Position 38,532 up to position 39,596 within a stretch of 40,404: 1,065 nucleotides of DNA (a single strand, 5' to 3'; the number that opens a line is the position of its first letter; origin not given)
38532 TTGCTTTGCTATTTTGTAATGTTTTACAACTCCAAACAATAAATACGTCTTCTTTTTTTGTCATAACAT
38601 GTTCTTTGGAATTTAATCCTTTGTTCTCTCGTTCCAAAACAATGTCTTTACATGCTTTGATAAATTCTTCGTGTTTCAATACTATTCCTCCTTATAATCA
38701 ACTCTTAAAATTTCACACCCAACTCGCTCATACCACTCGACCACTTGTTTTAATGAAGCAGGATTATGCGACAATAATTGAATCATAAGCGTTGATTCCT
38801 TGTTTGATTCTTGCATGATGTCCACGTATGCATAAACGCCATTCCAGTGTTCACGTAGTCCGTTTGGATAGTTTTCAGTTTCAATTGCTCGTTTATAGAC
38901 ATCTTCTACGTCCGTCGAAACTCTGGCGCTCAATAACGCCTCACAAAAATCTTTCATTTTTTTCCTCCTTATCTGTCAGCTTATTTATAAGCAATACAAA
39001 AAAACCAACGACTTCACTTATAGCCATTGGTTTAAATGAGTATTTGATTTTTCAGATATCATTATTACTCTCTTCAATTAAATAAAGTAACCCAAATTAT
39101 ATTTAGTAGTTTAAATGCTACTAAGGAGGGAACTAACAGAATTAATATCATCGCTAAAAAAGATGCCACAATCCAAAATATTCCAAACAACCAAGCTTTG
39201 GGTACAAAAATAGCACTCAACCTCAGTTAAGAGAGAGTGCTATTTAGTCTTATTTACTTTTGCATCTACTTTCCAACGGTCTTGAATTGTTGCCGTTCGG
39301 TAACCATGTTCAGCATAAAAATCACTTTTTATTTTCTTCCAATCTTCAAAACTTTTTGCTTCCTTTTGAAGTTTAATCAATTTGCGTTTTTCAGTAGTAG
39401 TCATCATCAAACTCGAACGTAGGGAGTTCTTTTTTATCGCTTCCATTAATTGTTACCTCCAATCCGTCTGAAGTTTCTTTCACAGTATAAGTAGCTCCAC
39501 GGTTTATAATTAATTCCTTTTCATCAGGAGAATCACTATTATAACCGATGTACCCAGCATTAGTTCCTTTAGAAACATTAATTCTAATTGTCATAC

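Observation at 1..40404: The window is a closed, circularly permuted phage genome: the minor head gene is split by the window boundary and rejoins in frame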

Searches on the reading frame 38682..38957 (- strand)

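Call 22: search_protein_families(library=phrogs, proteins=[window:38682-38957:-], max_evalue=0.001)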
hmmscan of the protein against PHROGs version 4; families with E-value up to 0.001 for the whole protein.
window:38682-38957:- (91 aa): 1 family
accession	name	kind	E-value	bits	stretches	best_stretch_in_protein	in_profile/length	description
phrog_5859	-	unknown function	2.1e-25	89.8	1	1-89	1-106/106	-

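Call 33: search_protein_families(library=pfam, proteins=[window:38682-38957:-], max_evalue=0.01)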
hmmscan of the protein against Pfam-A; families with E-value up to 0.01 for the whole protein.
window:38682-38957:- (91 aa): 0 families

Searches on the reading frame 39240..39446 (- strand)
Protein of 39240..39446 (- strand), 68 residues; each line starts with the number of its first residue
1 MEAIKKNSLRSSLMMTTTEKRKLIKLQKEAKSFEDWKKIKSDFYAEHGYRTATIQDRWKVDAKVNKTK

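Call 33: search_protein_families(library=pfam, proteins=[window:39240-39446:-], max_evalue=0.01)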
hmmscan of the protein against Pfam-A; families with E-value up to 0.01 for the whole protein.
window:39240-39446:- (68 aa): 0 families

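Call 59: search_protein_families(library=padloc, proteins=[window:39240-39446:-], max_evalue=0.001)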
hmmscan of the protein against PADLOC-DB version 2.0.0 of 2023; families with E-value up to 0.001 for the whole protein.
window:39240-39446:- (68 aa): 0 families
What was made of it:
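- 39240..39446 (-): Small ORF of 68 aa (54 aa from the ATG at 39404) overlapping the 3' end of the toxin gene. Candidate immunity protein. No Pfam or PADLOC hit (calls 33, 59).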
